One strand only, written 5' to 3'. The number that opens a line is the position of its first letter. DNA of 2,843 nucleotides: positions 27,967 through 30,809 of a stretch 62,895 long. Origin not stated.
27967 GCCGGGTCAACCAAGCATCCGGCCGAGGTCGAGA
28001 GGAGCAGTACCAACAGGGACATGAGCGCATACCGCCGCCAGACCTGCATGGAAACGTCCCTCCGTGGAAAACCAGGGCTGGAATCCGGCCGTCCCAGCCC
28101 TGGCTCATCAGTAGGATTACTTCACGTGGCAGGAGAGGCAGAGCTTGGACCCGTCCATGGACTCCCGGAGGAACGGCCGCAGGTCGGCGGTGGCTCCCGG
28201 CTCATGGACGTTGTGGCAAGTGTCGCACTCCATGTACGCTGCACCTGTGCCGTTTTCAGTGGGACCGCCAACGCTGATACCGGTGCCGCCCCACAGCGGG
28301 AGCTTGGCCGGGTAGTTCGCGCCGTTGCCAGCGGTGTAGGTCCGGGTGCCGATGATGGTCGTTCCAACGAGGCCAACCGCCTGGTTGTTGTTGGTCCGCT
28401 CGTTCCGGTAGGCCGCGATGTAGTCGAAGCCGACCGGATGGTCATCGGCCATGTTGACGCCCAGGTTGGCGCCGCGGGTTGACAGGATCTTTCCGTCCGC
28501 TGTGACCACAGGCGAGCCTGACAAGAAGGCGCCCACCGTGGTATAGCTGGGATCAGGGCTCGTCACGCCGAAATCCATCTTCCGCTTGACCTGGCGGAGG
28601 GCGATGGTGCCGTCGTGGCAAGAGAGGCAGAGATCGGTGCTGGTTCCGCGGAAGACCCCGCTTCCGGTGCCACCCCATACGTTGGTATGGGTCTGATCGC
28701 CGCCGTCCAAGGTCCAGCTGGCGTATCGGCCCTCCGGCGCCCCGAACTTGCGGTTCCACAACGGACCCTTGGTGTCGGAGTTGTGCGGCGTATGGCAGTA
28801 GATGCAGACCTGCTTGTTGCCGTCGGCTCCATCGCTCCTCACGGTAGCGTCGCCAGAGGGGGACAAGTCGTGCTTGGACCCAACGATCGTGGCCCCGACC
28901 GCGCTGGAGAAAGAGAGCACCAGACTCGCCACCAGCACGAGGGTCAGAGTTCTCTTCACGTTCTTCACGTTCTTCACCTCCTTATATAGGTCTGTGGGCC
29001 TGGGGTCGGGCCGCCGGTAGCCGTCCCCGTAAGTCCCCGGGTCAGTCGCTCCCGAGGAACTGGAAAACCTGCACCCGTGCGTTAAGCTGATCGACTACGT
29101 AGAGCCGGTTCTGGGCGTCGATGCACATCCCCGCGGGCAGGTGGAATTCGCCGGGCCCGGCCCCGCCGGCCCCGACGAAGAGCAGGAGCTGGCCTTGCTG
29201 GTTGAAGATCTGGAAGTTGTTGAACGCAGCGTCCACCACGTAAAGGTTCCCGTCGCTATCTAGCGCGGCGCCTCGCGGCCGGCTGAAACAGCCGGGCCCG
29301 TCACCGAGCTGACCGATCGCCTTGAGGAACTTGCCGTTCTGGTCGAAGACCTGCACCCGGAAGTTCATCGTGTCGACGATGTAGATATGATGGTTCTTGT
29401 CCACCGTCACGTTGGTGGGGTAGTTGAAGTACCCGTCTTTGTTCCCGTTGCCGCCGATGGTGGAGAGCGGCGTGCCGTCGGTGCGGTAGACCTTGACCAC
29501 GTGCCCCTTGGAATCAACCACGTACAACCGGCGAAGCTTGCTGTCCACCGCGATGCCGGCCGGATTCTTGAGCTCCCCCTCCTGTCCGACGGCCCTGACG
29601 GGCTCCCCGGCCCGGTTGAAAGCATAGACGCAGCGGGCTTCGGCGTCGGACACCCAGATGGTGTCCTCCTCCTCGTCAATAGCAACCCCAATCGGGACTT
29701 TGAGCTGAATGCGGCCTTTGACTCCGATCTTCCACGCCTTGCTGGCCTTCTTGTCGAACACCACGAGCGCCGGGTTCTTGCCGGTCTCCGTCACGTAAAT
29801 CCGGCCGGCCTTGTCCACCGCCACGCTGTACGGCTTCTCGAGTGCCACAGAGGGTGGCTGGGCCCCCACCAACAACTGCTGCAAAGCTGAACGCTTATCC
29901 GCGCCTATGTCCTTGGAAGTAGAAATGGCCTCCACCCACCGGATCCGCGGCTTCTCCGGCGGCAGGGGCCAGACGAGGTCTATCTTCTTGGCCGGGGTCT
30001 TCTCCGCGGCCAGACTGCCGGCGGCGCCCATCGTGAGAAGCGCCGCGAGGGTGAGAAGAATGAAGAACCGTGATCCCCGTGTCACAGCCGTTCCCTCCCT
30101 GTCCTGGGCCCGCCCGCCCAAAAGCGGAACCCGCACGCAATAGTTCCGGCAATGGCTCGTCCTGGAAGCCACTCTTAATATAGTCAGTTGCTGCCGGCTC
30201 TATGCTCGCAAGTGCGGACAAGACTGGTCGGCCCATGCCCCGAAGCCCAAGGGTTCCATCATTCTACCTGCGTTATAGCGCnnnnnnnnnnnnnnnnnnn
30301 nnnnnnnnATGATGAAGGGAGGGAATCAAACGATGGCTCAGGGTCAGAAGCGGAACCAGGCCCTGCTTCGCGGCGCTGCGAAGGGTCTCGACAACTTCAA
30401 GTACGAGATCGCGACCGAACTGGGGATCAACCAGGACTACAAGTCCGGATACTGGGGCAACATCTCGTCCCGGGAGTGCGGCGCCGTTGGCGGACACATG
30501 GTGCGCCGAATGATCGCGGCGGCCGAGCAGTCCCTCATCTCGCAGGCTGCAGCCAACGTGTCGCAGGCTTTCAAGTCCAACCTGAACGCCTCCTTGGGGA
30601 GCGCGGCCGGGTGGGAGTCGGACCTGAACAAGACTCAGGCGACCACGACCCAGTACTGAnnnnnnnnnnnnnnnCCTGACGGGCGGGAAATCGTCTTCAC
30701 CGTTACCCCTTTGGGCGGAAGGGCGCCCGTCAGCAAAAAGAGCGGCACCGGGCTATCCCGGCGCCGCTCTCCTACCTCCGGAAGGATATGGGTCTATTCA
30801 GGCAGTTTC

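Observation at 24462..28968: Duplicated tetraheme cytochrome module with a conserved signature, a candidate polymerising (nanowire-like) cytochrome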

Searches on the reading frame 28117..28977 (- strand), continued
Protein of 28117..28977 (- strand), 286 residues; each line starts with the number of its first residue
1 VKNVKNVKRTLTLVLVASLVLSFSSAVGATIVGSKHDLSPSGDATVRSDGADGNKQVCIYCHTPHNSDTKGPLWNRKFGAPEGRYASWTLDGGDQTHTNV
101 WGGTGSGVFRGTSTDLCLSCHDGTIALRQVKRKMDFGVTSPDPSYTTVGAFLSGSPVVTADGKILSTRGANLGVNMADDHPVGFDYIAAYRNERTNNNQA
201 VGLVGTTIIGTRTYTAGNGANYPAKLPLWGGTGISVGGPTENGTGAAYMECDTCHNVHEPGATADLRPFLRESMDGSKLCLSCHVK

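Call 85: find_encoding_contigs(protein=P0107, flank=8000, max_places=1)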
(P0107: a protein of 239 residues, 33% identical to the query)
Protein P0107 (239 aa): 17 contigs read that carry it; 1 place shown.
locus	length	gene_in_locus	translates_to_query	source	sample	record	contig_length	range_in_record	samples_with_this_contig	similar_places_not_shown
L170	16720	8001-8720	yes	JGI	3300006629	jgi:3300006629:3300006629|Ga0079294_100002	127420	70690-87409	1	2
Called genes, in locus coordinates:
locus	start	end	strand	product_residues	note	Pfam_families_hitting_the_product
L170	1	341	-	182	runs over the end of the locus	PF10634:Iron_transport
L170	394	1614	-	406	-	PF03239:FTR1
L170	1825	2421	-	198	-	PF04961:FTCD_C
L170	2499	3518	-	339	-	PF01073:3Beta_HSD, PF01370:Epimerase, PF02719:Polysacc_synt_2, PF04321:RmlD_sub_bind, PF07993:NAD_binding_4, PF16363:GDP_Man_Dehyd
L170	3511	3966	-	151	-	PF00908:dTDP_sugar_isom, PF05523:FdtA (weak), PF14667:Polysacc_synt_C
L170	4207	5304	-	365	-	PF00072:Response_reg, PF00165:HTH_AraC (weak), PF12833:HTH_18, PF00165:HTH_AraC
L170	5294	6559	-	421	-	PF10114:PocR, PF06580:His_kinase, PF02518:HATPase_c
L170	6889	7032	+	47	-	-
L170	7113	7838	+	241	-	PF22113:Mtrc-MtrF_II-IV_dom (weak), PF14537:Cytochrom_c3_2 (faint), PF14522:Cytochrome_C7 (faint), PF09699:Paired_CXXCH_1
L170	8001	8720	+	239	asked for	PF22113:Mtrc-MtrF_II-IV_dom, PF14522:Cytochrome_C7 (faint), PF14537:Cytochrom_c3_2 (faint), PF22678:Cytochrom_c_NrfB-like (faint), PF09699:Paired_CXXCH_1 (weak)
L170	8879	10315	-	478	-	PF02310:B12-binding, PF04055:Radical_SAM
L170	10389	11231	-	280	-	PF01578:Cytochrom_C_asm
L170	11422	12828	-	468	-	PF05140:ResB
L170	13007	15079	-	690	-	PF14522:Cytochrome_C7 (faint), PF14537:Cytochrom_c3_2 (faint), PF22678:Cytochrom_c_NrfB-like (faint), PF09699:Paired_CXXCH_1 (weak), PF22113:Mtrc-MtrF_II-IV_dom, PF09699:Paired_CXXCH_1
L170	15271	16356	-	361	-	PF01731:Arylesterase (faint), PF25021:TEN_NHL (faint), PF08450:SGL (weak), PF17170:DUF5128, PF01436:NHL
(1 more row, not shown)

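Call 91: search_solved_structures(query=A2, max_evalue=10)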
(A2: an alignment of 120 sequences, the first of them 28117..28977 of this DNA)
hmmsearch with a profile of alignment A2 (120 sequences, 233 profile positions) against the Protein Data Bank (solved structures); distinct sequences matched with E-value up to 10: 21.
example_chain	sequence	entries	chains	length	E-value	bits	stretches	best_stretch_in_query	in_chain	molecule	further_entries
7tfs_A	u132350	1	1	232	6.2e-69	235.3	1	10-233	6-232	Cytochrome c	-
9yuq_N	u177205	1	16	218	5.9e-55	189.6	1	6-232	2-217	Putative multiheme cytochrome c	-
6ef8_A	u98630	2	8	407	3.4e-09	39.8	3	196-212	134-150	C-type cytochrome OmcS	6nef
6r2q_A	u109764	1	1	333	2.1e-05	27.4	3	196-233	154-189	Cystathionine beta-synthase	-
8k5o_C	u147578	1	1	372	0.0028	20.5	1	48-208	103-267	Photosynthetic reaction center cytochrome c subunit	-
2ozy_A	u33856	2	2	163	0.013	18.3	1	196-232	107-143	Cytochrome c-type protein nrfB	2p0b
28pb_A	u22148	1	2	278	0.024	17.4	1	104-211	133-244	Cytochrome c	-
5yq7_C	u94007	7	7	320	0.029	17.1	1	50-116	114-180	Cytochrome subunit of photosynthetic reaction center | MULTIHEME_CYTC DOMAIN-CONTAINING PROTEIN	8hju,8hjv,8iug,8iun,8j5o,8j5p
6qvm_A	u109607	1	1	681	0.04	16.7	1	190-232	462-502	Multiheme cytochrome cf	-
6i5b_A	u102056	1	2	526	0.051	16.4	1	189-232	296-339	Uncharacterized protein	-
9wqv_C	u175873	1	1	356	0.17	14.6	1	48-116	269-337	Photosynthetic reaction center cytochrome c subunit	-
4i5q_A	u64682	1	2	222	0.27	14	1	153-212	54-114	Thiol:disulfide interchange protein DsbC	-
4ilf_A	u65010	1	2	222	0.28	14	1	153-212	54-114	Thiol:disulfide interchange protein DsbC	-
8uf3_A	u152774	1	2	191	0.54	13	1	96-208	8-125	Cytochrome C4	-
8ydm_C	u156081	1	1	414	0.71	12.6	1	150-209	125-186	Cytochrome c-554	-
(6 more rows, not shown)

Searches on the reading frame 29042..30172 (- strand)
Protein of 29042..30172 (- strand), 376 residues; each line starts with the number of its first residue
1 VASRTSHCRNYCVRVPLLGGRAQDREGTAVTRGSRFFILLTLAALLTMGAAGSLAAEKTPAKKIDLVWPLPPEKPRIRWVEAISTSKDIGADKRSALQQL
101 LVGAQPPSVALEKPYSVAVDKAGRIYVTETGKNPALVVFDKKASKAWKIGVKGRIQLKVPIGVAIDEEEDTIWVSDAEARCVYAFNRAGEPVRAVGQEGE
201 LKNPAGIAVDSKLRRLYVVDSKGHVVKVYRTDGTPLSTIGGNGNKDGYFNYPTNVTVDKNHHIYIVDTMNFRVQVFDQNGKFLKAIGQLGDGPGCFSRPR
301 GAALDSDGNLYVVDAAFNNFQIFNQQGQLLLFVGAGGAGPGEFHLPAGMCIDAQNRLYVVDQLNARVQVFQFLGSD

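Call 4: search_protein_families(library=pfam, proteins=[window:29042-30172:-], max_evalue=0.1)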
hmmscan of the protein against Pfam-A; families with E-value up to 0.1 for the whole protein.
window:29042-30172:- (376 aa): 13 families
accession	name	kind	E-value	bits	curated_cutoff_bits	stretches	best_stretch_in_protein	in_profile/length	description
PF01436.27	NHL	-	1.5e-32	110.4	20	4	249-276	1-28/28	NHL repeat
PF17170.10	DUF5128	-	1.8e-24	87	22.9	2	306-372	52-119/321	6-bladed beta-propeller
PF08450.18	SGL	-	5.7e-11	42.9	26.3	3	117-237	91-218/246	SMP-30/Gluconolactonase/LRE-like region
PF25021.1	TEN_NHL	-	5e-10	39.3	27.1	0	297-334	142-177/357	Teneurin NHL domain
PF06739.17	SBBP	-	6.2e-09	36.1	20.5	1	114-128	15-29/38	Beta-propeller repeat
PF16288.11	DUF4934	-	3.6e-06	27.4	27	1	264-329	36-100/102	Domain of unknown function (DUF4934)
PF01731.26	Arylesterase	-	0.0003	21.4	21.3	0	200-230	52-82/86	Arylesterase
PF06977.17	SdiA-regulated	-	0.00081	19.1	21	0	262-314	185-240/249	SdiA-regulated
PF22701.2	Mala_s_1-like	-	0.0094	16.2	27.5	0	117-198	93-169/195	Mal s 1 allergenic protein-like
PF08534.16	Redoxin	-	0.0099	16.1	26.6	0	270-310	87-128/148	Redoxin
PF07494.17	Reg_prop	-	0.023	15.3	20.4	0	303-312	11-20/24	Two component regulator propeller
PF10282.15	Lactonase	-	0.023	14.4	21.7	0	183-371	18-219/344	Lactonase, 7-bladed beta-propeller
PF20067.5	SSL_N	-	0.093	13.1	18.9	0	116-128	25-37/46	Strictosidine synthase-like, N-terminal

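Call 78: search_protein_families(library=ncbifam, proteins=[window:29042-30172:-], max_evalue=0.01)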
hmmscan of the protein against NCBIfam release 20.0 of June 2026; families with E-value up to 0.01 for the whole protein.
window:29042-30172:- (376 aa): 6 families
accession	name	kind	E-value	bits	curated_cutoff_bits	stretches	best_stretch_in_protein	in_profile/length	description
NF035926.1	scyF_NHL_VPEP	equivalog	2.7e-47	161.7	350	3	159-288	153-285/376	scytonemin biosynthesis PEP-CTERM protein ScyF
NF047780.1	LIC12708_fam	subfamily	9e-13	47.8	150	1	216-317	69-202/391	LIC_12708 family protein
NF052280.1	7_blade_YncE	equivalog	1.5e-09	37.1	400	2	202-286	171-254/338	7-bladed beta-propeller protein YncE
NF033206.1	ScyE_fam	subfamily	1.1e-08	35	80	0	111-134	7-30/333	ScyD/ScyE family protein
NF052228.1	T9SS_PorZ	equivalog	0.0025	16.3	260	0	222-326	404-511/757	type IX secretion system anionic LPS delivery protein PorZ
TIGR02604.1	Piru_Ver_Nterm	subfamily_domain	0.0042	16.5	122.2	0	112-142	184-214/367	PVC-type heme-binding CxxCH protein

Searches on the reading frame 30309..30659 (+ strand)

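Call 53: search_protein_families(library=pfam, proteins=[window:30309-30659:+], max_evalue=0.001)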
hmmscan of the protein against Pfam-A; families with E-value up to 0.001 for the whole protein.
window:30309-30659:+ (116 aa): 1 family
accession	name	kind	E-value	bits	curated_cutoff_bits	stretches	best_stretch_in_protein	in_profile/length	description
PF00269.25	SASP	-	6.6e-25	87.3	22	1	16-76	1-59/59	Small, acid-soluble spore proteins, alpha/beta type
